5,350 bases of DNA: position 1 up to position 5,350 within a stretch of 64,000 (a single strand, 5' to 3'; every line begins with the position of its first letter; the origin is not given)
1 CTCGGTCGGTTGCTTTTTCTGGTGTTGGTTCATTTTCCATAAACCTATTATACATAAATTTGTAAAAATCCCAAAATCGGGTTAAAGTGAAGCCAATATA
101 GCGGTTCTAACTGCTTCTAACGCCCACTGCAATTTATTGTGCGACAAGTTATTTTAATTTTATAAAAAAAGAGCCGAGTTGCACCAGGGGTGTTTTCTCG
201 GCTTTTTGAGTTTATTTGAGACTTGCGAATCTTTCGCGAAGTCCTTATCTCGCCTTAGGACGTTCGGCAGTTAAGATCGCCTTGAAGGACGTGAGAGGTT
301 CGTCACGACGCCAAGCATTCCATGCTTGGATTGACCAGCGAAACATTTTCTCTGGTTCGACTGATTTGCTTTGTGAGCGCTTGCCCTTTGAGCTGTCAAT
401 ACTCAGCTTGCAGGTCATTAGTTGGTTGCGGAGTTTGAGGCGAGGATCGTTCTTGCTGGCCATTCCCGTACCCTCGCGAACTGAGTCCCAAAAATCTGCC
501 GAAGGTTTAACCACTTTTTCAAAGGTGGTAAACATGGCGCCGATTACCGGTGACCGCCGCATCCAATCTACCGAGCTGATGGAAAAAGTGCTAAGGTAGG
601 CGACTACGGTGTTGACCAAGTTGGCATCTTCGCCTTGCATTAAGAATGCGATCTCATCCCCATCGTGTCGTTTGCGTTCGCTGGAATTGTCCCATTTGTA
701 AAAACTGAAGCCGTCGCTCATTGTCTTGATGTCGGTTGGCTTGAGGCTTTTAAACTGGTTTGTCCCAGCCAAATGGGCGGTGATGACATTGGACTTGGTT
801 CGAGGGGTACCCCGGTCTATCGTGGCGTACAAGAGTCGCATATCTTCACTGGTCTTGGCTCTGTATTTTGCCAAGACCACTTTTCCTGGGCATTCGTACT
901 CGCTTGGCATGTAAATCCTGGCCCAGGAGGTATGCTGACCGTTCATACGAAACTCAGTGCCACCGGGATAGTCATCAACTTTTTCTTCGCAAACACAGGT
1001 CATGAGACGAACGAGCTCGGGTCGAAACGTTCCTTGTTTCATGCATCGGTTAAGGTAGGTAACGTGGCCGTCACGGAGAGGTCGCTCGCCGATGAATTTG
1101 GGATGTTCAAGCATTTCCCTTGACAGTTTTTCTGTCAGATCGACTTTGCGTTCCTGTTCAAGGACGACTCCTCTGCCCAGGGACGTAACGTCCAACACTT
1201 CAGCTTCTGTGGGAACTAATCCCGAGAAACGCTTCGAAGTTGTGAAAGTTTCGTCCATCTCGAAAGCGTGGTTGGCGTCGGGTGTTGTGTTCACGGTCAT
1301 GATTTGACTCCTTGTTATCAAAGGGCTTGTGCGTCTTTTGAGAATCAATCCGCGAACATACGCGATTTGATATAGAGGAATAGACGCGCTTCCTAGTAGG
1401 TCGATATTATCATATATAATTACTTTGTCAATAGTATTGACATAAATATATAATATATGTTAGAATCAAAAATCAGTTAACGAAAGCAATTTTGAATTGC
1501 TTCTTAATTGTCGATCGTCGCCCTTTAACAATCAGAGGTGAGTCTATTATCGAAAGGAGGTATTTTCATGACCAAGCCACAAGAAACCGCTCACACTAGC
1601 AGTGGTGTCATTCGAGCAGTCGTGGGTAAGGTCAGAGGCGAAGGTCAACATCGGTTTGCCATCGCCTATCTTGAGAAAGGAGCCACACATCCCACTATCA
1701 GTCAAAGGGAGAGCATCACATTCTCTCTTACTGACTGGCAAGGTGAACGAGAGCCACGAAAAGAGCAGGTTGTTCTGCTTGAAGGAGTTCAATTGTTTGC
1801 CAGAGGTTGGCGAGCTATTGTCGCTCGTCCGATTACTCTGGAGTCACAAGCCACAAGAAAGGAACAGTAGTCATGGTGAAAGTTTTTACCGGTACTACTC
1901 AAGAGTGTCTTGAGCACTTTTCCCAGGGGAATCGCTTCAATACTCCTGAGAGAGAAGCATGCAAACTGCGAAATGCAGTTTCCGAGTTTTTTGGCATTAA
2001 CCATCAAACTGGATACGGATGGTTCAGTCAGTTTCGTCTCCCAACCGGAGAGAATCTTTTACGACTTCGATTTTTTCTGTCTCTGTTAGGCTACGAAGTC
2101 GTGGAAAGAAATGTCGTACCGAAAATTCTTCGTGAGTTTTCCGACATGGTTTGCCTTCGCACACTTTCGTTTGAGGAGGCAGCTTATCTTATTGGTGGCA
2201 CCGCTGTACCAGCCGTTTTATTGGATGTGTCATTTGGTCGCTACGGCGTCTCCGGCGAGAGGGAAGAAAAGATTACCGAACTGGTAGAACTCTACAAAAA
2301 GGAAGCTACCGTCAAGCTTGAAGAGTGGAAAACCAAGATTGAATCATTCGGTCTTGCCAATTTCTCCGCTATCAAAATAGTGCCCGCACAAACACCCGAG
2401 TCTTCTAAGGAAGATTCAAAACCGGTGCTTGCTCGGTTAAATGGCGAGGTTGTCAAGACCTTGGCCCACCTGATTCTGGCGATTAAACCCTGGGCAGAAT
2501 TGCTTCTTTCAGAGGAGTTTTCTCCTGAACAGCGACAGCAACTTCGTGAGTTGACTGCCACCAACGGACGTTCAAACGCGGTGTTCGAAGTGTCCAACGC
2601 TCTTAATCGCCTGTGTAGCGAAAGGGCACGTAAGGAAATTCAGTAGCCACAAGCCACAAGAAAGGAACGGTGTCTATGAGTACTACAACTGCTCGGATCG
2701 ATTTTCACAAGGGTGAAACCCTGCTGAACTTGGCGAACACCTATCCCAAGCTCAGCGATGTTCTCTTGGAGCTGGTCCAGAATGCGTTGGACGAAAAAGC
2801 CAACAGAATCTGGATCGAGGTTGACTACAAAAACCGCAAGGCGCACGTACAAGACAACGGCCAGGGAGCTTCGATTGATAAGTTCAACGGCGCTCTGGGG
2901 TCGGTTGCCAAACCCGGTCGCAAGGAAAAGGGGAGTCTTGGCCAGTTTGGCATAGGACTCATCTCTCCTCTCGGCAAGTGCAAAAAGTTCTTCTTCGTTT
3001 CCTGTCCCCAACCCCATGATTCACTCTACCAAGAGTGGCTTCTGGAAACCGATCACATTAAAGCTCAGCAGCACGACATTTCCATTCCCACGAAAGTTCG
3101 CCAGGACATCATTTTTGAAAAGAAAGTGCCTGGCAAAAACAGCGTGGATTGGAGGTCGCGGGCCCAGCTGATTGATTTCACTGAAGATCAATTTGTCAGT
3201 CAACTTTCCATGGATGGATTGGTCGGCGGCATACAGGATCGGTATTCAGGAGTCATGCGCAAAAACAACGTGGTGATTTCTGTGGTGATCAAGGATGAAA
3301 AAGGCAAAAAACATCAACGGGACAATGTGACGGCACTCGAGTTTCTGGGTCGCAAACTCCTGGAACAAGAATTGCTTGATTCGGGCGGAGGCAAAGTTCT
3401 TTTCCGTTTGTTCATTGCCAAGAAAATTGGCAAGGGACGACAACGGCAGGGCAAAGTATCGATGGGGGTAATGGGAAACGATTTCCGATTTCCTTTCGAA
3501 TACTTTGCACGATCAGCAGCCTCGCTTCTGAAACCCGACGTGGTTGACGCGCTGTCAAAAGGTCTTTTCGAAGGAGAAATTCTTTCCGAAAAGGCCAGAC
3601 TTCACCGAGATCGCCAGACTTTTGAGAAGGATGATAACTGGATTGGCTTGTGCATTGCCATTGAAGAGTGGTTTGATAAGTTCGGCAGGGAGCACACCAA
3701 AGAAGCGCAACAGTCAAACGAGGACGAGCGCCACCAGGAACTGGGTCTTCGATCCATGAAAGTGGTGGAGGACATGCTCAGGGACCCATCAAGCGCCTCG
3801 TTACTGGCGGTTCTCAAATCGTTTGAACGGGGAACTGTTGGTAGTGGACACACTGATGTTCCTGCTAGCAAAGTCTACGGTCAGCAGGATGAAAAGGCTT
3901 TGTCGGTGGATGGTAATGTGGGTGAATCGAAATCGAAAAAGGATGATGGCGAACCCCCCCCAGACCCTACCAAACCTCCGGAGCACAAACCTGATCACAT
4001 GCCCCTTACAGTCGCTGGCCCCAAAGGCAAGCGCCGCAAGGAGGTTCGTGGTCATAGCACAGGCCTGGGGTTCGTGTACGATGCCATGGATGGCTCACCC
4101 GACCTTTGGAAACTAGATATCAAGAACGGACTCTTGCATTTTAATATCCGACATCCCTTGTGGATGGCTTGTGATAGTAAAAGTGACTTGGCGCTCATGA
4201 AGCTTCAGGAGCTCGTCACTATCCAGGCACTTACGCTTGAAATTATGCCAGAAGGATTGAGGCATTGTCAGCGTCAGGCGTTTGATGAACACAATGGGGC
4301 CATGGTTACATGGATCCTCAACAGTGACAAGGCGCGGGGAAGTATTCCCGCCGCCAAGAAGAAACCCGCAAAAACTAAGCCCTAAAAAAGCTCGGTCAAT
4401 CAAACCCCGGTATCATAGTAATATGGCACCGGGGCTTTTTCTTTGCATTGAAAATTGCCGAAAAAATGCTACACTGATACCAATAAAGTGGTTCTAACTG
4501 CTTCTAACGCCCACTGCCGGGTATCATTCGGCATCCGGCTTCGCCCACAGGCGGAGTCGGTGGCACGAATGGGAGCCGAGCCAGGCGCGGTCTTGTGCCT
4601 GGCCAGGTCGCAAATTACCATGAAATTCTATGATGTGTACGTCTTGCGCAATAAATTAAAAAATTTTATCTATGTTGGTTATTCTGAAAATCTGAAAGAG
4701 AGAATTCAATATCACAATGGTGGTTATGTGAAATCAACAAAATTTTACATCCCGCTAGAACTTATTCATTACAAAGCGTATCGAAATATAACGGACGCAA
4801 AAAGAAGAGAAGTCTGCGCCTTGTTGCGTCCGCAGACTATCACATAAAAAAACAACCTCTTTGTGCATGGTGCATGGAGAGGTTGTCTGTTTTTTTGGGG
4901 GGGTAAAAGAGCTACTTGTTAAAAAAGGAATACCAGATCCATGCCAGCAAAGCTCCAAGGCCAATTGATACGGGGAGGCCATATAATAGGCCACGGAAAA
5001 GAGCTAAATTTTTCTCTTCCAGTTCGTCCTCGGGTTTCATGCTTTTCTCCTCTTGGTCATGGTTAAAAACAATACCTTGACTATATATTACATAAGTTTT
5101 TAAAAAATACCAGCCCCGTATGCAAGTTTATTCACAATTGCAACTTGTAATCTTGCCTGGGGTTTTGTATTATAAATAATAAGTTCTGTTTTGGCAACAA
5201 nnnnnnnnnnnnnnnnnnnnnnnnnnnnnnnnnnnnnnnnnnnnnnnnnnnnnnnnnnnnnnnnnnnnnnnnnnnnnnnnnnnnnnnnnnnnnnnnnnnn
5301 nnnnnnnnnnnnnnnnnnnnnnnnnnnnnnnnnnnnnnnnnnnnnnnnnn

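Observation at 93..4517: GC-rich 4.4-kb block flanked by 38-nt direct repeats: ParB/Srx-fold protein divergent from a small-protein / double-HTH / GHKL-ATPase operon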

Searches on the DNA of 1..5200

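Call 11: search_rna_families(source=window, start=1, end=5200, threshold=evalue, max_evalue=1, show_alignments=3)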
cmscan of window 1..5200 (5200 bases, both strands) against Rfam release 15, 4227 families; matches with E-value up to 1: 2.
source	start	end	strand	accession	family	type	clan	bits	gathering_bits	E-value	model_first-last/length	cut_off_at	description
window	4839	4905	+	RF03364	mir-427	Gene; miRNA;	-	26.7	70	0.05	1-69/69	no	mir-427 microRNA precursor family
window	1403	1715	-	RF02189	ST7-OT4_3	Gene; lncRNA;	-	18.6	50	0.44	1-302/302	no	ST7 overlapping transcript 4 conserved region 3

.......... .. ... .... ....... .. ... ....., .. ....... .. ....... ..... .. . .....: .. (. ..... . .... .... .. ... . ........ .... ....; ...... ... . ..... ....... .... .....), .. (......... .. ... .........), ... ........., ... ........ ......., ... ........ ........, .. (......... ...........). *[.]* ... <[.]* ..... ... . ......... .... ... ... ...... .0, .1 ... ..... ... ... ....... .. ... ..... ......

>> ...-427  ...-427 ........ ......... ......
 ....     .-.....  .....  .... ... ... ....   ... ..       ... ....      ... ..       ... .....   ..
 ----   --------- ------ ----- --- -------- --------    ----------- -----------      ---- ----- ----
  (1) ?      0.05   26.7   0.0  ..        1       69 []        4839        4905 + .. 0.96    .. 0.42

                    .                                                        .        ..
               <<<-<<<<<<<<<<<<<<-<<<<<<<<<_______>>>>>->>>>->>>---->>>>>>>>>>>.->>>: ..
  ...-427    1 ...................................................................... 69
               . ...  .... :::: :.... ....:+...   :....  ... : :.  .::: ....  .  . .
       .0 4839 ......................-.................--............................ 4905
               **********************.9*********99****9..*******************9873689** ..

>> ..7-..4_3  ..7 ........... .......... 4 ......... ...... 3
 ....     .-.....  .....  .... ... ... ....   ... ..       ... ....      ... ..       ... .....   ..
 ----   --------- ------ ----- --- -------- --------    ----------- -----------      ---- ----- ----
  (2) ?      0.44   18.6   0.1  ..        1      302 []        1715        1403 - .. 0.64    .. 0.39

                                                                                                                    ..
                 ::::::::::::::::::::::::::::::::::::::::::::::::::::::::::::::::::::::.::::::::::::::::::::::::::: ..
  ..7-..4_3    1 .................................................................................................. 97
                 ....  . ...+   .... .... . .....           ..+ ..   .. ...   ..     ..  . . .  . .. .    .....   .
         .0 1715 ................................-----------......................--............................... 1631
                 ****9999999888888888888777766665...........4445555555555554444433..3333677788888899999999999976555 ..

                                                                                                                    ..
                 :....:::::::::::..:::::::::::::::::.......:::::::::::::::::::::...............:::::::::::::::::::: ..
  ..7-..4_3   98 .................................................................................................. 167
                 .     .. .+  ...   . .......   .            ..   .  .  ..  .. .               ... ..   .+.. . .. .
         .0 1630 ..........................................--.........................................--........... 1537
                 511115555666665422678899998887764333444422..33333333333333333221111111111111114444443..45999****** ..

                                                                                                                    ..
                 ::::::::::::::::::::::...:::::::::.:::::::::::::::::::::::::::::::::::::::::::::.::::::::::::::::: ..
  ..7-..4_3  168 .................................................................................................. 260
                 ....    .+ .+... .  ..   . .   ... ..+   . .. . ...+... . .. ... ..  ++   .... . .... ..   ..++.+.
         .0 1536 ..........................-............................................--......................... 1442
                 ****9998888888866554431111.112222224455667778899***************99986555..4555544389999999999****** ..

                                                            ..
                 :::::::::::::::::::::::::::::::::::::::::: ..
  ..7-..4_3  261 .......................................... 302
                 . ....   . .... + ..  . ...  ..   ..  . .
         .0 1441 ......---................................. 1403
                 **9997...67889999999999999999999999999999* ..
